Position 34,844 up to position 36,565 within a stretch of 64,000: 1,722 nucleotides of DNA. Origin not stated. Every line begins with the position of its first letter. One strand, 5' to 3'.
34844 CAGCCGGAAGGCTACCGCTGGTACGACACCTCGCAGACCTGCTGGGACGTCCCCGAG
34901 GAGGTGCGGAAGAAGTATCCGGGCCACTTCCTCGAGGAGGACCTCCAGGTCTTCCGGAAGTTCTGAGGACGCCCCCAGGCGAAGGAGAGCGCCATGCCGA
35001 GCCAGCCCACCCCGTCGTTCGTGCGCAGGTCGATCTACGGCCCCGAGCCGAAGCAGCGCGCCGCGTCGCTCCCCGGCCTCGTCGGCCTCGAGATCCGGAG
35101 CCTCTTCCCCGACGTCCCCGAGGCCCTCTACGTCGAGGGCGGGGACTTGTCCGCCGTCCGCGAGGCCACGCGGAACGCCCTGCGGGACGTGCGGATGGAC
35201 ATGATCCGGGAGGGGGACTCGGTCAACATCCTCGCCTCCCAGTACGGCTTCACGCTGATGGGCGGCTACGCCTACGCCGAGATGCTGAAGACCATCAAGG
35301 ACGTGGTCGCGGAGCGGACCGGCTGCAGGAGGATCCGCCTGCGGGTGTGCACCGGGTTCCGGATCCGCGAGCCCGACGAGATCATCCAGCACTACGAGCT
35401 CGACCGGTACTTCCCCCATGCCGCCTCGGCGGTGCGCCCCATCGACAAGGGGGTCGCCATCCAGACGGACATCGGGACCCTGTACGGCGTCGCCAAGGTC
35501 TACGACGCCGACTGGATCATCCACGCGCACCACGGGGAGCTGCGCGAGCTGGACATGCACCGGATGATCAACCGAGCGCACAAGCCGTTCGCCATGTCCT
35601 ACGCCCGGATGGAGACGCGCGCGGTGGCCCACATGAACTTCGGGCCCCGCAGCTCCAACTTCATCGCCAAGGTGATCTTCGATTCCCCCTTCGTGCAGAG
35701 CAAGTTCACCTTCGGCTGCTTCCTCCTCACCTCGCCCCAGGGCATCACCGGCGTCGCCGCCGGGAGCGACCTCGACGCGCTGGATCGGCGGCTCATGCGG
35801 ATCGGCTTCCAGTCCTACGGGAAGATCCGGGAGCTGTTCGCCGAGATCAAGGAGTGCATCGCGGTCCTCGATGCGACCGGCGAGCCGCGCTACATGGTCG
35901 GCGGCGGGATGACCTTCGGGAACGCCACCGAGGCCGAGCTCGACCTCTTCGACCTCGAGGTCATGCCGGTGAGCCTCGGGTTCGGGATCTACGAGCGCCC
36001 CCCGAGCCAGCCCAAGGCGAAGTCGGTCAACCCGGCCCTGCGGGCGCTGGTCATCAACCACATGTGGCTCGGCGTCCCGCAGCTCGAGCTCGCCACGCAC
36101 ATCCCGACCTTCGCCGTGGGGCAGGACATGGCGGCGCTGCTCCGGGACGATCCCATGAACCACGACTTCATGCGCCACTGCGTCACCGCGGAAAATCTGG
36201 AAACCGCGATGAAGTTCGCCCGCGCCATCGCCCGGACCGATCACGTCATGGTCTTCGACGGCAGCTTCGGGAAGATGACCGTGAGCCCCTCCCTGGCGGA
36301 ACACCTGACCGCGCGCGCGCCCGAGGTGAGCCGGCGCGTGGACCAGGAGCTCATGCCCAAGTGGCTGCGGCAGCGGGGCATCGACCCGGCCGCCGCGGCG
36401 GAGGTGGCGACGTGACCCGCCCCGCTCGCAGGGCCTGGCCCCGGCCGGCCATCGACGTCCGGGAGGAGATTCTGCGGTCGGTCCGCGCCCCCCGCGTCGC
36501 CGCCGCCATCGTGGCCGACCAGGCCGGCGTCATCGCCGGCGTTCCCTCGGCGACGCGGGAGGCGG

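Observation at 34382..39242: Best candidate for an undescribed system: coupled operon of Fd/BFD, an orphan 473-aa protein, a divergent QPRTase-fold protein, a CinA-N/MoCF-like protein, a possible sORF and a split MaoC hydratase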

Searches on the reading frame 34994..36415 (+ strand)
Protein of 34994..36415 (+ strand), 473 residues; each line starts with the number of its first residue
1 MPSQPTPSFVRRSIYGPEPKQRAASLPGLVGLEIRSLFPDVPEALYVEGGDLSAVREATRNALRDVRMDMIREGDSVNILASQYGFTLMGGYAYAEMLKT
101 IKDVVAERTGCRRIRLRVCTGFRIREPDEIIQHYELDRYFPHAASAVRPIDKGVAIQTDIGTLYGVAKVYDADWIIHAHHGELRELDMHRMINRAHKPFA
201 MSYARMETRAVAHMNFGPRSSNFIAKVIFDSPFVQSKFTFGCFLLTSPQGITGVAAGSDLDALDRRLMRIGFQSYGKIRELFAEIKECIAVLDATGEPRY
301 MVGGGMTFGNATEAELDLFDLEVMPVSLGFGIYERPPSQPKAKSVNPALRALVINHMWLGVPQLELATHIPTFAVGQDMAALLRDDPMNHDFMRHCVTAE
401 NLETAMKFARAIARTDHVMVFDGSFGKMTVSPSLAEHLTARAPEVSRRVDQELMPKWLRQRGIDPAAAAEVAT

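Call 6: search_protein_families(library=pfam, proteins=[window:34994-36415:+], max_evalue=0.01)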
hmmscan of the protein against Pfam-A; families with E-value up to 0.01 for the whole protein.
window:34994-36415:+ (473 aa): 0 families

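Call 8: search_protein_families(library=ncbifam, proteins=[window:34994-36415:+], max_evalue=0.01)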
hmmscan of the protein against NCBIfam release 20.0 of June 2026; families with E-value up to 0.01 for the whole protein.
window:34994-36415:+ (473 aa): 0 families

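Call 10: find_homologous_proteins(query=window:34994-36412:+)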
Query window:34994-36412:+ (473 aa): 1235 proteins with E <= 0.001 among 8000 candidates; the best 120 are listed.
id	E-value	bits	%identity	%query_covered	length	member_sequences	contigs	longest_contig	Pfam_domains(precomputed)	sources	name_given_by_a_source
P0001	9.5e-287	969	89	100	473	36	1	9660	-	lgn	-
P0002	2.1e-286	968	88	100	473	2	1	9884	-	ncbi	-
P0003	2.4e-285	964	89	100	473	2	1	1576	-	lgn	-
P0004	1.9e-282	955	87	100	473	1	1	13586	-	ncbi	-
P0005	7.7e-278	940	85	100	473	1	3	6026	-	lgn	-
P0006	7.8e-275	930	84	100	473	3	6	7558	-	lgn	-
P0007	3.1e-273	925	84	100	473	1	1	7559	-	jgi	jgi:hypothetical protein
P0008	7.6e-272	920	85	100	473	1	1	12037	-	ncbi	-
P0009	4.8e-270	914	83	100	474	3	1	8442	-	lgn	-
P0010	3.6e-266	901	84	98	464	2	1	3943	-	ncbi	-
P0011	1.3e-264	896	81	99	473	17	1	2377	-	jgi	jgi:hypothetical protein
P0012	4.2e-264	894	82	100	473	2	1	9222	-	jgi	jgi:hypothetical protein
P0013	4.4e-264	894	81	99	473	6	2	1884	-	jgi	jgi:hypothetical protein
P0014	2.3e-261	885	81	100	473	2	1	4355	-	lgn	-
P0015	1.0e-260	883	81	98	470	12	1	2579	-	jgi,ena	-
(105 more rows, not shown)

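Call 11: search_solved_structures(query=window:34994-36412:+, max_evalue=10)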
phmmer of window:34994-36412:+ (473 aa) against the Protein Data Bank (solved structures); distinct sequences matched with E-value up to 10: 1.
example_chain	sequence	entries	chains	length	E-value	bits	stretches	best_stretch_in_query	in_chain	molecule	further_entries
7aor_ai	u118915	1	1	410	0.69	11.8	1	7-121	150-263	mS56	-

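Call 13: find_related_loci(query=window:34994-36412:+, collection=genome_contigs, flank=10000)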
Query window:34994-36412:+ (473 aa) in genome_contigs; peptide patterns used: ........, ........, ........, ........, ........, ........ (x = any residue, [..] = any of these).
132 stretches matched a pattern; 96 encode a relative of the query (tblastn E <= 1e-3); the best 80 are kept; 80 distinct loci.
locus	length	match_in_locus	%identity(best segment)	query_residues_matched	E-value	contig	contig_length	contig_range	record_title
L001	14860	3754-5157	90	1-468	0e+0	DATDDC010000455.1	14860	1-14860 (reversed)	MAG TPA_asm: Anaeromyxobacter sp. isolate SMAG_U164 k141_674728, whole genome shotgun sequence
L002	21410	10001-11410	81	1-470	0e+0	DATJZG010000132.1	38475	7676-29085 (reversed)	MAG TPA_asm: Anaeromyxobacteraceae bacterium isolate SMAG_U15172 k141_5379201, whole genome shotgun sequence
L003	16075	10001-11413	79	1-471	0e+0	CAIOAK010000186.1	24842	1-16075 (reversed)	MAG: uncultured Anaeromyxobacter sp. isolate Ki1-2-7m_bin-406 genome assembly, contig: bin-406:186/213, whole genome sho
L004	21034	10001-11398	73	1-466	0e+0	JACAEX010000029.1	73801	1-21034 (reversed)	MAG: Syntrophaceae bacterium isolate L.E.D.62 k119_70235, whole genome shotgun sequence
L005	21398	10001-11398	71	1-466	0e+0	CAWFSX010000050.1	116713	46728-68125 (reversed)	MAG: uncultured delta proteobacterium isolate MFD00709.bin.2.41 genome assembly, contig: contig_30819, whole genome shot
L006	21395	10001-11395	71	1-465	0e+0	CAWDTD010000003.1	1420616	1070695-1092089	MAG: uncultured delta proteobacterium isolate MFD03726.bin.2.121 genome assembly, contig: contig_15036, whole genome sho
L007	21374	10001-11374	73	6-464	0e+0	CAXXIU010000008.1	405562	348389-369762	MAG: Desulfomonilaceae bacterium isolate 24c7a18b-b8c2-4fbd-b8d1-4b4dc3bc9637 genome assembly, contig: contig_8, whole g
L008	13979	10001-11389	72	1-464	0e+0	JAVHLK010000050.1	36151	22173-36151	MAG: Desulfomonilaceae bacterium isolate Ess09-10 NODE_50_length_36151_cov_8.097462, whole genome shotgun sequence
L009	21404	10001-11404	68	1-468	0e+0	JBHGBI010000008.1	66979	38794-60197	MAG: Syntrophales bacterium isolate SBS.BIN.13 SBSBIN13_contig_8, whole genome shotgun sequence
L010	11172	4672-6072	67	1-467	0e+0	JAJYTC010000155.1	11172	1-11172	MAG: Deltaproteobacteria bacterium isolate DX1.bin82 NODE_8843_length_11172_cov_2.227886, whole genome shotgun sequence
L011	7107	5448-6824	65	6-465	0e+0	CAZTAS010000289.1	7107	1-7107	MAG TPA_asm: uncultured Thermodesulfobacteriota bacterium isolate SRP323688_co1_150 genome assembly, contig: NODE_15032_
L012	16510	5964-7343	60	6-465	0e+0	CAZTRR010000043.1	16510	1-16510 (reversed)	MAG TPA_asm: uncultured Dehalococcoidales bacterium isolate SRP068000_co2_18 genome assembly, contig: NODE_3004_length_1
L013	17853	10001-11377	56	6-464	6e-174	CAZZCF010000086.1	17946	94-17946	MAG TPA_asm: uncultured Leptospirales bacterium isolate binchicken_co334_180 genome assembly, contig: NODE_5410_length_1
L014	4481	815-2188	53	7-464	1e-171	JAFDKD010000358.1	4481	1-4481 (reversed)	MAG: Deltaproteobacteria bacterium isolate Meg22_24_Bin_96 Meg22_24_Bin_96_scaffold_57493, whole genome shotgun sequence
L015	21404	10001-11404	51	1-465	9e-150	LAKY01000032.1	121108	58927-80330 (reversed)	Clostridiales bacterium PH28_bin88 ph28_264, whole genome shotgun sequence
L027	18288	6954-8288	49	6-466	6e-142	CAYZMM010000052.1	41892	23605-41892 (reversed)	MAG TPA_asm: uncultured Thermodesulfobacteriota bacterium isolate SRP141376_co2_50 genome assembly, contig: NODE_2131_le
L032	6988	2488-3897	49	2-464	2e-141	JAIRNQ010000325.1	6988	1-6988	MAG: Deltaproteobacteria bacterium isolate Cd354_bin42 k119_2492223, whole genome shotgun sequence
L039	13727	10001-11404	48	13-473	4e-140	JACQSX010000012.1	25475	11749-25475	MAG: Acidobacteria bacterium isolate NC_groundwater_1396_Ag_S-0.65um_54_125 S_p65_S5_coassembly_k141_915443, whole genom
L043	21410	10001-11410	48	2-466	4e-139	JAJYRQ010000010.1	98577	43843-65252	MAG: Deltaproteobacteria bacterium isolate DX1.bin15 NODE_233_length_98577_cov_3.092483, whole genome shotgun sequence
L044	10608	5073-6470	49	7-468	3e-139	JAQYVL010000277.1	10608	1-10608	MAG: Desulfobacterales bacterium isolate SG_15_bin76 SG_15_bin.76.orig_15_c_000001047788, whole genome shotgun sequence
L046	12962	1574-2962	48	7-464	8e-139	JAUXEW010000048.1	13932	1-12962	MAG: Desulfobacteraceae bacterium isolate CSMAG_2887 CSMAG_2887_k117_8609245_length_13932_cov_26.0000, whole genome shot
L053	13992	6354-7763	46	1-464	1e-137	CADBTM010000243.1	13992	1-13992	MAG: Ruminococcaceae bacterium isolate RUG14283 genome assembly, contig: RUG14283_asm_243, whole genome shotgun sequence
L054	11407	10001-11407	46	1-464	3e-137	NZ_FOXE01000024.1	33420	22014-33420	Oscillibacter sp. PC13, whole genome shotgun sequence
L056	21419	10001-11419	45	7-471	2e-136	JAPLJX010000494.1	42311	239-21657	MAG: Deltaproteobacteria bacterium isolate LacPavin_0818_WC55_MAG_56_7 LacPavin_0818_WC55_scaffold_272498, whole genome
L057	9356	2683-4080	46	4-463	1e-136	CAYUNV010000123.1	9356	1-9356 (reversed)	MAG TPA_asm: uncultured Negativicutes bacterium isolate binchicken_co104_52 genome assembly, contig: NODE_5871_length_93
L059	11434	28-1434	46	1-464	3e-136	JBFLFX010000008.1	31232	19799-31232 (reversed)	MAG: Dysosmobacter sp. isolate SJF008 Contig_Cc_4564, whole genome shotgun sequence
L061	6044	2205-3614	46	7-469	1e-135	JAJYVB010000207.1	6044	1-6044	MAG: Deltaproteobacteria bacterium isolate FK1.bin62 NODE_15394_length_6044_cov_0.988339, whole genome shotgun sequence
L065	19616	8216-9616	45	7-464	3e-133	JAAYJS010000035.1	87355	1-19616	MAG: Eubacteriaceae bacterium isolate AS10tlH2TH_313 276605_AS10, whole genome shotgun sequence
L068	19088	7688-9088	46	2-463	2e-132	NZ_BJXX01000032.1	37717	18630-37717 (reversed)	Aneurinibacillus danicus strain NBRC 102444 sequence032, whole genome shotgun sequence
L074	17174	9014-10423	47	1-464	6e-142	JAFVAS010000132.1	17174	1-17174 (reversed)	MAG: Oscillospiraceae bacterium isolate RGIG4999 Roe_deer_Rumen-5__c247803, whole genome shotgun sequence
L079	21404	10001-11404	47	2-464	3e-141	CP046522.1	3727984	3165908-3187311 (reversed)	Clostridium bovifaecis strain BXX chromosome, complete genome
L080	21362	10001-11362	46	16-463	1e-124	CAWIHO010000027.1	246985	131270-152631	MAG: uncultured delta proteobacterium isolate MFD03726.bin.2.118 genome assembly, contig: contig_25184, whole genome sho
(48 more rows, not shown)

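Call 17: search_protein_families(library=pfam, proteins=[L079:1464-2492:+, L079:2695-3801:+, L079:4012-4782:+, L079:4779-5693:+, L079:5666-6619:+, L079:6641-7414:+, L079:7456-8313:+, L079:8333-9343:+, L079:11461-12711:+, L079:16227-17693:+], max_evalue=0.001)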
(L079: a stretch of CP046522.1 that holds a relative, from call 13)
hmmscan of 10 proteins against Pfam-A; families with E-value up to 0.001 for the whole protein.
L079:1464-2492:+ (342 aa): 2 families
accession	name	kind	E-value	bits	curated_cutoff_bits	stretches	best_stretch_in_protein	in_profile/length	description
PF01212.27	Beta_elim_lyase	-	1.2e-109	366.5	27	1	5-288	1-286/288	Beta-eliminating lyase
PF01041.23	DegT_DnrJ_EryC1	-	2.8e-08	33.8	19.8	1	17-180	5-154/360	DegT/DnrJ/EryC1/StrS aminotransferase family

L079:2695-3801:+ (368 aa): 2 families
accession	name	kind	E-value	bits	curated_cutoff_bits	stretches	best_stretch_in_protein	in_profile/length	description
PF00557.29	Peptidase_M24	-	6.1e-42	144.2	23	1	148-352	2-208/208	Metallopeptidase family M24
PF01321.24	Creatinase_N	-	3.2e-16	60.5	22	1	8-140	1-128/128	Creatinase/Prolidase N-terminal domain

L079:4012-4782:+ (256 aa): 2 families
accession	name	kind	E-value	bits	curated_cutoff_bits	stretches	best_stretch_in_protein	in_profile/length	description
PF01614.24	IclR_C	-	8.1e-50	169.2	24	1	82-251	5-174/174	Bacterial transcriptional regulator IclR C-terminal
PF09339.16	HTH_IclR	-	8.8e-15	54.7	22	1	11-61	1-51/52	IclR helix-turn-helix domain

L079:4779-5693:+ (304 aa): 2 families
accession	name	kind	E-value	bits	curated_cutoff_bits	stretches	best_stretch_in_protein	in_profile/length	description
PF01729.25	QRPTase_C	-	3.9e-21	76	23.1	1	118-291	1-169/169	Quinolinate phosphoribosyl transferase, C-terminal domain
PF02749.22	QRPTase_N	-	8.3e-12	45.6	27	1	36-116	2-82/82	Quinolinate phosphoribosyl transferase, N-terminal domain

L079:5666-6619:+ (317 aa): 1 family
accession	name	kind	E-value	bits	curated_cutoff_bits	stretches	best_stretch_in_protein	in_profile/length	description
PF00994.29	MoCF_biosynth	-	3.6e-17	62.8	26.6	1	136-271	2-140/144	Probable molybdopterin binding domain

L079:6641-7414:+ (257 aa): 1 family
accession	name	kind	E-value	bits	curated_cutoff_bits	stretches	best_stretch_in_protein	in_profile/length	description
PF01557.24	FAA_hydrolase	-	3.2e-13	50.3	23.9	1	98-255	57-212/214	Fumarylacetoacetate (FAA) hydrolase C-terminal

L079:7456-8313:+ (285 aa): 4 families
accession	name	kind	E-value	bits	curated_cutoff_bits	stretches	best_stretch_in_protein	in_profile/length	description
PF09290.16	AcetDehyd-dimer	-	1.5e-58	197.4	26.6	1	124-260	1-138/138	Prokaryotic acetaldehyde dehydrogenase, dimerisation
PF01118.30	Semialdhyde_dh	-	6.5e-09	36.7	26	1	5-114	1-119/121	Semialdehyde dehydrogenase, NAD binding domain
PF01408.29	GFO_IDH_MocA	-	0.00042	21.4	24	0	4-90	1-87/120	Oxidoreductase family, NAD-binding Rossmann fold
PF02629.25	CoA_binding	-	0.00057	21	22.3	0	2-71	2-71/97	CoA binding domain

L079:8333-9343:+ (336 aa): 2 families
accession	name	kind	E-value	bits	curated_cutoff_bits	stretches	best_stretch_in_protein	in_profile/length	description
PF00682.25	HMGL-like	-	7.6e-54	183.3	29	1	5-260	1-258/260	HMGL-like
PF07836.16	DmpG_comm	-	2.4e-30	104.3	27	1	272-333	2-63/63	DmpG-like communication domain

L079:11461-12711:+ (416 aa): 2 families
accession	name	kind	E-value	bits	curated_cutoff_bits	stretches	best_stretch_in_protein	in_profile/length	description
PF03594.19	BenE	-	2.8e-78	263.9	27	1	31-404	3-376/378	Benzoate membrane transport protein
PF16983.11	MFS_MOT1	-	7.2e-06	26.8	30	1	72-157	29-107/111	Molybdate transporter of MFS superfamily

L079:16227-17693:+ (488 aa): 1 family
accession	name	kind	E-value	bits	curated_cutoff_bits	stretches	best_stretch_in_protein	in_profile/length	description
PF00209.24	SNF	-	2.9e-67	228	27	2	147-453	178-490/524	Sodium:neurotransmitter symporter family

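Call 20: search_protein_families(library=pfam, proteins=[L056:11448-12230:+, L074:4830-5624:+, L059:2967-4079:+, L065:17277-18482:+, L054:4181-4942:-, L068:13753-14571:+, L053:11603-13984:-, L044:8334-10241:+, L059:4137-7664:+, L032:4149-5501:+], max_evalue=0.001)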
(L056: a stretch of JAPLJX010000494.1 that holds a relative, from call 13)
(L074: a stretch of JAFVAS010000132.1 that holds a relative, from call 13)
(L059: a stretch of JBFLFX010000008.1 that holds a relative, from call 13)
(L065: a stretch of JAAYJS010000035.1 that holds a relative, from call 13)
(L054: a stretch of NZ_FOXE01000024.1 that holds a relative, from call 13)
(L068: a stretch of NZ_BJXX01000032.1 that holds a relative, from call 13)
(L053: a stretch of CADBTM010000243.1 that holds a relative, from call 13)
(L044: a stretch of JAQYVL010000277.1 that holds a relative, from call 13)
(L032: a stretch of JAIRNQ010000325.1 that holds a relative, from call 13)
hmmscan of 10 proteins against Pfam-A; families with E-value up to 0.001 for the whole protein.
L056:11448-12230:+ (260 aa): 1 family
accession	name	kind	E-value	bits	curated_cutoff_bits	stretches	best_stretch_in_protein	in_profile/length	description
PF01557.24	FAA_hydrolase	-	1.5e-13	51.3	23.9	1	89-256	44-210/214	Fumarylacetoacetate (FAA) hydrolase C-terminal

L074:4830-5624:+ (264 aa): 4 families
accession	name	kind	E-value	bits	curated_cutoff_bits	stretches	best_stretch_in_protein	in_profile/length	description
PF01614.24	IclR_C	-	1.6e-43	148.7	24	1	88-257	3-173/174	Bacterial transcriptional regulator IclR C-terminal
PF09339.16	HTH_IclR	-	5.8e-15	55.2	22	1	20-69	1-51/52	IclR helix-turn-helix domain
PF01047.28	MarR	-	0.00022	21.5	24.6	1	26-71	7-52/59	MarR family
PF12802.13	MarR_2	-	0.00075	20.1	27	0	35-71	18-55/61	MarR family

L059:2967-4079:+ (370 aa): 2 families
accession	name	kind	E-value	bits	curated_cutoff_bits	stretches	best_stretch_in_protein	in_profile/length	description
PF00557.29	Peptidase_M24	-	5.9e-40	137.7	23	1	148-352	2-208/208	Metallopeptidase family M24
PF01321.24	Creatinase_N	-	4.2e-17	63.3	22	1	8-140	1-128/128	Creatinase/Prolidase N-terminal domain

L065:17277-18482:+ (401 aa): 1 family
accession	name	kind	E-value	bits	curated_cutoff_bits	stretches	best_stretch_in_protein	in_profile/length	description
PF01969.22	Ni_insertion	-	3.7e-146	487.5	22.1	1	17-392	1-375/375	Nickel insertion protein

L054:4181-4942:- (253 aa): 1 family
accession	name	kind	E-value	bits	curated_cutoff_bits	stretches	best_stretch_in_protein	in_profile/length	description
PF00731.26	AIRC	-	1.9e-15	57.1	30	1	121-249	2-130/148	AIR carboxylase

L068:13753-14571:+ (272 aa): 4 families
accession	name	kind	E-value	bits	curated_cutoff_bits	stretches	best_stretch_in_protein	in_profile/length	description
PF02540.23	NAD_synthase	-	1.3e-09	37.9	21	1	16-80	16-80/242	NAD synthase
PF06508.19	QueC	-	2.8e-05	24.2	22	1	21-84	2-63/210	Queuosine biosynthesis protein QueC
PF01171.26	ATP_bind_3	-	0.0001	22.5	27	1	21-131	2-111/182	PP-loop family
PF00733.27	Asn_synthase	-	0.00018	21.7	21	1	14-82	13-80/354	Asparagine synthase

L053:11603-13984:- (793 aa): 0 families

L044:8334-10241:+ (635 aa): 2 families
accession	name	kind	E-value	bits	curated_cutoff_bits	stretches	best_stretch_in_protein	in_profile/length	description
PF01314.23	AFOR_C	-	2.5e-75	254.5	27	1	267-626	35-385/385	Aldehyde ferredoxin oxidoreductase, domains 2 & 3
PF02730.20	AFOR_N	-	2e-60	204.4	29.8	1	8-217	1-199/199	Aldehyde ferredoxin oxidoreductase, N-terminal domain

L059:4137-7664:+ (1175 aa): 15 families
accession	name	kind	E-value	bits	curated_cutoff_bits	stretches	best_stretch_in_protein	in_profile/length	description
PF01855.24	POR_N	-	9.3e-73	245.2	27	1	19-246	2-227/231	Pyruvate flavodoxin/ferredoxin oxidoreductase, thiamine diP-bdg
PF01558.24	POR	-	9.3e-34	117.5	27.4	1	427-610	1-172/173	Pyruvate ferredoxin/flavodoxin oxidoreductase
PF10371.14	EKR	-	4.6e-21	74.9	27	1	628-680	5-55/55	Domain of unknown function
PF17147.9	PFOR_II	-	2.8e-17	63.4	27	1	271-375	1-101/102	Pyruvate:ferredoxin oxidoreductase core domain II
PF02775.26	TPP_enzyme_C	-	5.9e-09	36.3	21.9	1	958-1071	45-150/151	Thiamine pyrophosphate enzyme, C-terminal TPP binding domain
PF12838.12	Fer4_7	-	3.2e-08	34.3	27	1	690-757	1-50/52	4Fe-4S dicluster domain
PF00037.32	Fer4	-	1.2e-07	31.7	21.1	2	684-707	1-24/24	4Fe-4S binding domain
PF12837.12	Fer4_6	-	3.5e-07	30.3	25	1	684-706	2-24/24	4Fe-4S binding domain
PF13183.11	Fer4_8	-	5.5e-07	30.5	27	1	689-758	3-67/68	4Fe-4S dicluster domain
PF13484.11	Fer4_16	-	8.7e-07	30.1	30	1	690-757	1-65/66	4Fe-4S double cluster binding domain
PF14697.11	Fer4_21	-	1.6e-06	28.6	35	0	738-759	34-55/59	4Fe-4S dicluster domain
PF13187.11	Fer4_9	-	2e-06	28.2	27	1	690-758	1-50/52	4Fe-4S dicluster domain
PF12797.12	Fer4_2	-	9.1e-06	25.8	24.5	0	684-702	3-21/22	4Fe-4S binding domain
PF13534.11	Fer4_17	-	1.9e-05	25.5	22.2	0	689-704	44-59/61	4Fe-4S dicluster domain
PF13237.11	Fer4_10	-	2.3e-05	24.7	25.5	1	687-756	5-53/53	4Fe-4S dicluster domain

L032:4149-5501:+ (450 aa): 3 families
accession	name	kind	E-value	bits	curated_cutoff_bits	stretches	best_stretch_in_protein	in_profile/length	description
PF01977.22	UbiD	-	1.2e-61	207.9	23.3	1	100-293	8-204/206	3-octaprenyl-4-hydroxybenzoate carboxy-lyase Rift-related domain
PF20696.2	UbiD_C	-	1.7e-35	122.2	24.2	1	300-420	3-127/127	3-octaprenyl-4-hydroxybenzoate carboxy-lyase C-terminal domain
PF20695.2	UbiD_N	-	1.6e-14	54.2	24.3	1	9-85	1-77/78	3-octaprenyl-4-hydroxybenzoate carboxy-lyase N-terminal domain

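Call 28: search_solved_structures(query=A1, max_evalue=10, show_alignments=3)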
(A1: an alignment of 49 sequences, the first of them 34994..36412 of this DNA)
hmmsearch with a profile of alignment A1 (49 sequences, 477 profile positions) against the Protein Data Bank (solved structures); distinct sequences matched with E-value up to 10: 4.
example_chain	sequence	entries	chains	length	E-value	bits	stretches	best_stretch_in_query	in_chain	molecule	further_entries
4atp_A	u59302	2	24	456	0.18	13.7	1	350-442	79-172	4-AMINOBUTYRATE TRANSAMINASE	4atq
3lfj_A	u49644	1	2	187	0.38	12.7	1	196-338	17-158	Phosphotransferase system, mannose/fructose/N-acetylgalactosamine-specific component IIB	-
6j2v_A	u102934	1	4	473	1.3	10.9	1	353-441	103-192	PLP-dependent aminotransferases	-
6vlw_G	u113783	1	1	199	1.8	10.5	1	73-126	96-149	426cOD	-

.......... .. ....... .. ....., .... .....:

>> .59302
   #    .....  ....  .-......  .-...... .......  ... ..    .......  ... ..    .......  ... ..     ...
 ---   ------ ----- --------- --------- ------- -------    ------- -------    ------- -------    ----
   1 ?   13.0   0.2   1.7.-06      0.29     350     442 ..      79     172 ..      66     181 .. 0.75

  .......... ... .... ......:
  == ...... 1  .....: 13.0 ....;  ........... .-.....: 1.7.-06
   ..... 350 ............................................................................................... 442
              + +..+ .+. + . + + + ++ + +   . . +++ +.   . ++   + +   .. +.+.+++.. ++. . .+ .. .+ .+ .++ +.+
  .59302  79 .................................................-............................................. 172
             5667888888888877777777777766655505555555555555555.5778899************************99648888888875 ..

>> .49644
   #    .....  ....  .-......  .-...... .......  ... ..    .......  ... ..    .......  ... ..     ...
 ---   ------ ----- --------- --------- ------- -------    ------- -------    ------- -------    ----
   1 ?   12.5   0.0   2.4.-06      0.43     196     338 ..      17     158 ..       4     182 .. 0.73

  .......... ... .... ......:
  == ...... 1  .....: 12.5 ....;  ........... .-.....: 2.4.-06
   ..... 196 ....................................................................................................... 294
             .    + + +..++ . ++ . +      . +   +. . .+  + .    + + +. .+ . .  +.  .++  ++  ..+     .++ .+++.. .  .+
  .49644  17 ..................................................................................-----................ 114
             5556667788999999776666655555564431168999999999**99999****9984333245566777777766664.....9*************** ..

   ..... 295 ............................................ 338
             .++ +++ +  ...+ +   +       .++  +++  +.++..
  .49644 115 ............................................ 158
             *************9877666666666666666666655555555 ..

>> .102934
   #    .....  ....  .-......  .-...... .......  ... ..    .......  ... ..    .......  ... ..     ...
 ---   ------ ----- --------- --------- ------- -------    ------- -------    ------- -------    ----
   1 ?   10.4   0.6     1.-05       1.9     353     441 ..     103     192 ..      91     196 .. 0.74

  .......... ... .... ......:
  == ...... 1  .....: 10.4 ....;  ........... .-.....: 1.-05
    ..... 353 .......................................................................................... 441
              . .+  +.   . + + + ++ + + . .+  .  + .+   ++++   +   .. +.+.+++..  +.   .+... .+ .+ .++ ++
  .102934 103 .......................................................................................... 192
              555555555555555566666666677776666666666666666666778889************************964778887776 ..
